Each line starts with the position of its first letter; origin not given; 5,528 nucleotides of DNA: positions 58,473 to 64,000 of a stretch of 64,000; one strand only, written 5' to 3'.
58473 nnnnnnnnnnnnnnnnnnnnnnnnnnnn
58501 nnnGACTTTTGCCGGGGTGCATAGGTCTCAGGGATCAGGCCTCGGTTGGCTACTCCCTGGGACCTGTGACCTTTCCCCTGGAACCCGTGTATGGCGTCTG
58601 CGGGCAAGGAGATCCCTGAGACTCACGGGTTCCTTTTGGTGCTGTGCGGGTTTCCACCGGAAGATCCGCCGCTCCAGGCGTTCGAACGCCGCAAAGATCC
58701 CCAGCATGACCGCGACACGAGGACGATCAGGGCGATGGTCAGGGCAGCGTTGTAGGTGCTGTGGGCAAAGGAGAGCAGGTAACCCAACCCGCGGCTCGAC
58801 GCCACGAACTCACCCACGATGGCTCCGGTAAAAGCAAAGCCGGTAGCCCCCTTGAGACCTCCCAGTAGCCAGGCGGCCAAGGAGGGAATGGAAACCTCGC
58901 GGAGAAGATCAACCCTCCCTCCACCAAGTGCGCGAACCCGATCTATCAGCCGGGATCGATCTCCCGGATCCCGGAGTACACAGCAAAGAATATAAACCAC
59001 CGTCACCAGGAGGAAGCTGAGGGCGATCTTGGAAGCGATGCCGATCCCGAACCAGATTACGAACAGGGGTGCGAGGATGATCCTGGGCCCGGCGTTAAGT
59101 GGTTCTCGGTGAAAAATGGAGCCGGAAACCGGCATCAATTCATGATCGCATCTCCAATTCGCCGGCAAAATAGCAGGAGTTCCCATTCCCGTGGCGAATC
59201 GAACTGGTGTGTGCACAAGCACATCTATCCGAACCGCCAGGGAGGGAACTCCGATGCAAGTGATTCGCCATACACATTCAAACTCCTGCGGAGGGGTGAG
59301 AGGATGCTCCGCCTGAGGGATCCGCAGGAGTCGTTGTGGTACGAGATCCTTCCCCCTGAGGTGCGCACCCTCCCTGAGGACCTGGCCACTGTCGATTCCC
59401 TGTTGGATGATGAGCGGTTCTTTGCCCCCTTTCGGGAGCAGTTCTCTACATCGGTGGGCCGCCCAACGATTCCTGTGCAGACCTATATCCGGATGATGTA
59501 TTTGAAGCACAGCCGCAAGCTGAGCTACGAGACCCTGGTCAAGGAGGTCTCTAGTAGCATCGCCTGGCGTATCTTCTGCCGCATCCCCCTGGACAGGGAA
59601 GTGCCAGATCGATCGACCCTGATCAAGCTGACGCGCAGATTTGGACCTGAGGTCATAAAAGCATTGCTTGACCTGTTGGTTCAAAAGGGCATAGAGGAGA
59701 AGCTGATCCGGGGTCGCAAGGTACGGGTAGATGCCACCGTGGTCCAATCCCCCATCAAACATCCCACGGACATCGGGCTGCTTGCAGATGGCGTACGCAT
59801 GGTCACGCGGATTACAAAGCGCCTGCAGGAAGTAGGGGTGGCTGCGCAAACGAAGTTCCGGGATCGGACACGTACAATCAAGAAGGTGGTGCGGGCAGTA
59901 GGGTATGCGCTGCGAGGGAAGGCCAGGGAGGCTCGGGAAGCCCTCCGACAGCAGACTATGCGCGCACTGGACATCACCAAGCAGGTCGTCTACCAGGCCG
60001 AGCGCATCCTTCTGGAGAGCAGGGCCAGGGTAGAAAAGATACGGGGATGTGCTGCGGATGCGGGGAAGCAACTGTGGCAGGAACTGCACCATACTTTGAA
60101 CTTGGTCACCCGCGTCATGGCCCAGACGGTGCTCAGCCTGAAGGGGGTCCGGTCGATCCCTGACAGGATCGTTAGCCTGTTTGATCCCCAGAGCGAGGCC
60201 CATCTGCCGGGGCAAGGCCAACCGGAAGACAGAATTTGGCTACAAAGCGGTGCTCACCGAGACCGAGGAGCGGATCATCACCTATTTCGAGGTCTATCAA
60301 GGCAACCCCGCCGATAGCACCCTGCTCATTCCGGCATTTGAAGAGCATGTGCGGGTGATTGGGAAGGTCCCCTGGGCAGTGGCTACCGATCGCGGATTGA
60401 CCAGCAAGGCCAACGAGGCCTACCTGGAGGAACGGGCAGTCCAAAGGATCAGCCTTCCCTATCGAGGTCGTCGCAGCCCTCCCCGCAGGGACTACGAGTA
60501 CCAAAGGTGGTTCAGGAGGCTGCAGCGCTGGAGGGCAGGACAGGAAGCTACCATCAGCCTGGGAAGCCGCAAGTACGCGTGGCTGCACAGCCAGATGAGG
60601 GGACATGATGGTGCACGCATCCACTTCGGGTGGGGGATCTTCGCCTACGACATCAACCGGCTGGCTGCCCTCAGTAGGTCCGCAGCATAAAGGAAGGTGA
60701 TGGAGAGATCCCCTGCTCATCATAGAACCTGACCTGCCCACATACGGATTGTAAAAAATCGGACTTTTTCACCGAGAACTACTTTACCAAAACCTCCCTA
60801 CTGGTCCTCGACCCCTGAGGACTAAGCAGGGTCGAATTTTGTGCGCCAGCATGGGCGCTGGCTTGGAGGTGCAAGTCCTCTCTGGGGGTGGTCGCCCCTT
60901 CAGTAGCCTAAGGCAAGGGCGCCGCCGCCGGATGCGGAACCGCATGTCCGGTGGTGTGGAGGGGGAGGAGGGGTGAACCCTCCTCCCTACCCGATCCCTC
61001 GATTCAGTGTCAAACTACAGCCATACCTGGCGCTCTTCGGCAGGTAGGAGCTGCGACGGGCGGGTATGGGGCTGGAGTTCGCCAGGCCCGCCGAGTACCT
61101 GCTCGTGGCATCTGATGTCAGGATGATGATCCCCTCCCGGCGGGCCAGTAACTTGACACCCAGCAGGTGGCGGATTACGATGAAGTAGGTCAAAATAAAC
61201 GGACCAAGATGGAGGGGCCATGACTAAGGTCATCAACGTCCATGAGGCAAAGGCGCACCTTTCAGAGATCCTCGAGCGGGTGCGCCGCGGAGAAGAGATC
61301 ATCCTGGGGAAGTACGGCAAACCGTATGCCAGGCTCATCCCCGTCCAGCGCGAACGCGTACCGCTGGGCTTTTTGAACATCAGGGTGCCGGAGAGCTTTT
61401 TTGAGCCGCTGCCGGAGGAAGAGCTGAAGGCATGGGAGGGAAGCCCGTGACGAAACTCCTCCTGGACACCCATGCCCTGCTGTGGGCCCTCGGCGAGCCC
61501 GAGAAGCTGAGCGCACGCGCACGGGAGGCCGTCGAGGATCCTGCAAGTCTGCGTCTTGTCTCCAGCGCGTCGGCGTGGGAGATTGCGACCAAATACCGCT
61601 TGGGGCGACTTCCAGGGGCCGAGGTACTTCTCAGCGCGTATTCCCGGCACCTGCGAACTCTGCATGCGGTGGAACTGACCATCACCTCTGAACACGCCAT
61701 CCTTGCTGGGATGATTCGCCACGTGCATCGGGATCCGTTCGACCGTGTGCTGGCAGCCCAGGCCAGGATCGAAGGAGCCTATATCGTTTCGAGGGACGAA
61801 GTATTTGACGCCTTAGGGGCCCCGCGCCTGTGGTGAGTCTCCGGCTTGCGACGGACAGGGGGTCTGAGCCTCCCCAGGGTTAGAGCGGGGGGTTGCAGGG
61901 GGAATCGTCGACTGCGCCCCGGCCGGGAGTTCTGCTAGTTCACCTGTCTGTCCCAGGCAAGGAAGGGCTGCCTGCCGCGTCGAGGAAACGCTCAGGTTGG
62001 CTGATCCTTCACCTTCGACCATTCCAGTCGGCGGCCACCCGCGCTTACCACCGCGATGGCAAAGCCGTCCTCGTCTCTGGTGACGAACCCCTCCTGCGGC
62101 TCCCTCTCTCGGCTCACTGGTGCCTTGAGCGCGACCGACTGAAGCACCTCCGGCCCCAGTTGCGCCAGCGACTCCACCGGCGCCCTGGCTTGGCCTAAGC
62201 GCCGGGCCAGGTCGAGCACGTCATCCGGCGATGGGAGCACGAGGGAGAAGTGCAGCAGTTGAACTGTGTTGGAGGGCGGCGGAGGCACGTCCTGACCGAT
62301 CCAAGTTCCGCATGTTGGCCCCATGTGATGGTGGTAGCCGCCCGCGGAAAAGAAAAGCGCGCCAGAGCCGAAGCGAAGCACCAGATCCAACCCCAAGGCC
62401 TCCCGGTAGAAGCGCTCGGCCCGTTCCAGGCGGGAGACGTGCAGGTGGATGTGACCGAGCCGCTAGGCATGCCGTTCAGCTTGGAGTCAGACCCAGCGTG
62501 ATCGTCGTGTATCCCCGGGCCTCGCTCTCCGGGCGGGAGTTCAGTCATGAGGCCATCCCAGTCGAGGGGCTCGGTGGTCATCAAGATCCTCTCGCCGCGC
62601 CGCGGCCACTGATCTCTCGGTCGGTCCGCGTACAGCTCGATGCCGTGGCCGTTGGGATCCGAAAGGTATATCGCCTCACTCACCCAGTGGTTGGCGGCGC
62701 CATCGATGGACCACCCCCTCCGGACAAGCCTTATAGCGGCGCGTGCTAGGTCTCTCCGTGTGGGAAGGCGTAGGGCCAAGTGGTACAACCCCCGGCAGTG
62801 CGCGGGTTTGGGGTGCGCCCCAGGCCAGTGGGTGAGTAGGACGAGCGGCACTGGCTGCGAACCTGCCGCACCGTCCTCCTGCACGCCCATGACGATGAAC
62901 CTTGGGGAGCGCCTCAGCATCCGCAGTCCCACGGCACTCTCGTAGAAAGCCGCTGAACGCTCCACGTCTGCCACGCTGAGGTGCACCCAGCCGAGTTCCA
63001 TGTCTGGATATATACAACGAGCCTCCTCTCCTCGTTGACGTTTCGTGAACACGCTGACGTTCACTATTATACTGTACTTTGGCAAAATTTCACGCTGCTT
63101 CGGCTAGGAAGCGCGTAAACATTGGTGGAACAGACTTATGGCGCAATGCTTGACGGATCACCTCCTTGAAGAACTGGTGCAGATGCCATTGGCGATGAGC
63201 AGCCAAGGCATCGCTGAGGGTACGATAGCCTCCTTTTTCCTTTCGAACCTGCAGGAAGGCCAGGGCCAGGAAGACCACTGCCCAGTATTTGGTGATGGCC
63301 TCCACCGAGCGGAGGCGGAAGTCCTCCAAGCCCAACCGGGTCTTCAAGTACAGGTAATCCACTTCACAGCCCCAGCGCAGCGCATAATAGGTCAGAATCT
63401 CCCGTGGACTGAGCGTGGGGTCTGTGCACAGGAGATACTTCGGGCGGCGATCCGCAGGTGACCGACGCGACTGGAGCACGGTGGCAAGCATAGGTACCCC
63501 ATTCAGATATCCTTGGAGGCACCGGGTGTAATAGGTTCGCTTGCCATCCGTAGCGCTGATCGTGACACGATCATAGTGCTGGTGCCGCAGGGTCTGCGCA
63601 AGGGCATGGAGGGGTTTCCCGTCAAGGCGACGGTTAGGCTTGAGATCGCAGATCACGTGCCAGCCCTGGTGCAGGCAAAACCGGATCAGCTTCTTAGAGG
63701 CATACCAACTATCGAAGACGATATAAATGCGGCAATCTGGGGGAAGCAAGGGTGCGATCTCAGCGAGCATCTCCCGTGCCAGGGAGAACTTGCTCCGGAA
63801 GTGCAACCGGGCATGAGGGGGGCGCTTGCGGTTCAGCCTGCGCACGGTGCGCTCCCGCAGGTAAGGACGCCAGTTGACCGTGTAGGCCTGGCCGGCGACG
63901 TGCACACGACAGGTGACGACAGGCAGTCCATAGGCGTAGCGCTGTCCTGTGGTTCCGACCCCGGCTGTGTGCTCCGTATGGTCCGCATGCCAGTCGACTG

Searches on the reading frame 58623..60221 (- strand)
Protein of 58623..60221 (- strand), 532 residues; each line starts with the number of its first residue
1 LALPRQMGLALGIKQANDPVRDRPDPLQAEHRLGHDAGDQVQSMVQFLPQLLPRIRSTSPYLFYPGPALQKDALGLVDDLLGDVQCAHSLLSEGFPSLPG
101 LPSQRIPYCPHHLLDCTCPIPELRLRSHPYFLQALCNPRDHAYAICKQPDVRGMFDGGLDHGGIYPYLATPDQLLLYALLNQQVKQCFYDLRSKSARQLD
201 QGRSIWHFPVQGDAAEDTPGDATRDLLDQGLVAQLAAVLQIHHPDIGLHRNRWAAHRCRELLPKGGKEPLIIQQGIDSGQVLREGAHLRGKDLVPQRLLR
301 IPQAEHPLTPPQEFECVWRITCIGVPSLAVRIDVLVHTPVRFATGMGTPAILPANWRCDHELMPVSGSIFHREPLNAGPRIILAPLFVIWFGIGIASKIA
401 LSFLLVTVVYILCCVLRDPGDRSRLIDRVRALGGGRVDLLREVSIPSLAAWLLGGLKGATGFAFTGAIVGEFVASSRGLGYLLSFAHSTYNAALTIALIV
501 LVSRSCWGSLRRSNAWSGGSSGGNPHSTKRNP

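Call 57: search_protein_families(library=pfam, proteins=[window:58623-60221:-], max_evalue=0.01)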
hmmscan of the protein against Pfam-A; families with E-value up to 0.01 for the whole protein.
window:58623-60221:- (532 aa): 1 family
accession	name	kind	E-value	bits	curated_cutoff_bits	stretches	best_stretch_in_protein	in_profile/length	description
PF00528.27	BPD_transp_1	-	5.8e-08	33.1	26.4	1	379-502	31-164/184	Binding-protein-dependent transport system inner membrane component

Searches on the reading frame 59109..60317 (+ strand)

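Call 57: search_protein_families(library=pfam, proteins=[window:59109-60317:+], max_evalue=0.01)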
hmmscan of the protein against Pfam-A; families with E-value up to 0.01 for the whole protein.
window:59109-60317:+ (402 aa): 1 family
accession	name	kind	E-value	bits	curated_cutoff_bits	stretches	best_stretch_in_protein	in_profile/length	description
PF05598.16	DUF772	-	1.8e-14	53.9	23.1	1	117-188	1-72/74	Transposase domain (DUF772)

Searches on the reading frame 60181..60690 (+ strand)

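Call 57: search_protein_families(library=pfam, proteins=[window:60181-60690:+], max_evalue=0.01)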
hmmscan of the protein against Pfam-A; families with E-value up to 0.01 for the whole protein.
window:60181-60690:+ (169 aa): 1 family
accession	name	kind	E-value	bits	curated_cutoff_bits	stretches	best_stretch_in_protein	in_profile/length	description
PF01609.27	DDE_Tnp_1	-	0.00012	22.4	23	1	11-156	26-198/200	Transposase DDE domain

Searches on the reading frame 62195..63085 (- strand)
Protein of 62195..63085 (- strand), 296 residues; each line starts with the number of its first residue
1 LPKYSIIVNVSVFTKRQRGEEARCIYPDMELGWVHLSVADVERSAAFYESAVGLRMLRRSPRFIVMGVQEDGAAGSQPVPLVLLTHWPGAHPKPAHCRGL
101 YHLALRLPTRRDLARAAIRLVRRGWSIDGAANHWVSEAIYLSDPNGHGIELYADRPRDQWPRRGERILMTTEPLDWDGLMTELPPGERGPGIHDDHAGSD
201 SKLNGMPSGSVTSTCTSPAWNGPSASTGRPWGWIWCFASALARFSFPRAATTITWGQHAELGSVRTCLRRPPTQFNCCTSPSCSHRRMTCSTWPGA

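Call 57: search_protein_families(library=pfam, proteins=[window:62195-63085:-], max_evalue=0.01)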
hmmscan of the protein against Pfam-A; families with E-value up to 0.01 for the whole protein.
window:62195-63085:- (296 aa): 5 families
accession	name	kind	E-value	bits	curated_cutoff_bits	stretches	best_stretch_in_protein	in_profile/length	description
PF00903.31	Glyoxalase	-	1.6e-11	45.1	20.6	1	31-151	2-121/121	Glyoxalase/Bleomycin resistance protein/Dioxygenase superfamily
PF18029.7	Glyoxalase_6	-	1.8e-05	25.8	23.6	1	34-151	2-105/106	Glyoxalase-like domain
PF22677.2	Ble-like_N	-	1.9e-05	24.7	24.5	1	33-66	4-38/41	Bleomycin resistance protein-like N-terminal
PF13669.12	Glyoxalase_4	-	0.00049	20.8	27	1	34-126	3-92/109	Glyoxalase/Bleomycin resistance protein/Dioxygenase superfamily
PF09832.14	DUF2059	-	0.009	16.4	23.6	0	35-67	14-46/60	Uncharacterized protein conserved in bacteria (DUF2059)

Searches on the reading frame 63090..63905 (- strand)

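Call 57: search_protein_families(library=pfam, proteins=[window:63090-63905:-], max_evalue=0.01)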
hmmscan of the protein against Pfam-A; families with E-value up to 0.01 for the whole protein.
window:63090-63905:- (271 aa): 4 families
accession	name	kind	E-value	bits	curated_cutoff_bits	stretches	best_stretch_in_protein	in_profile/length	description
PF01609.27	DDE_Tnp_1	-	2.9e-13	50.4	23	1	43-215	65-198/200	Transposase DDE domain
PF04693.18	DDE_Tnp_2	-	1.4e-07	31.5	20.2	1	4-207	136-304/327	Archaeal putative transposase ISC1217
PF13546.12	DDE_5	-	1.6e-06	28.3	27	1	17-94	143-214/272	DDE superfamily endonuclease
PF13701.12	DDE_Tnp_1_4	-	0.0025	16.6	34.7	1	56-177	214-329/435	Transposase DDE domain group 1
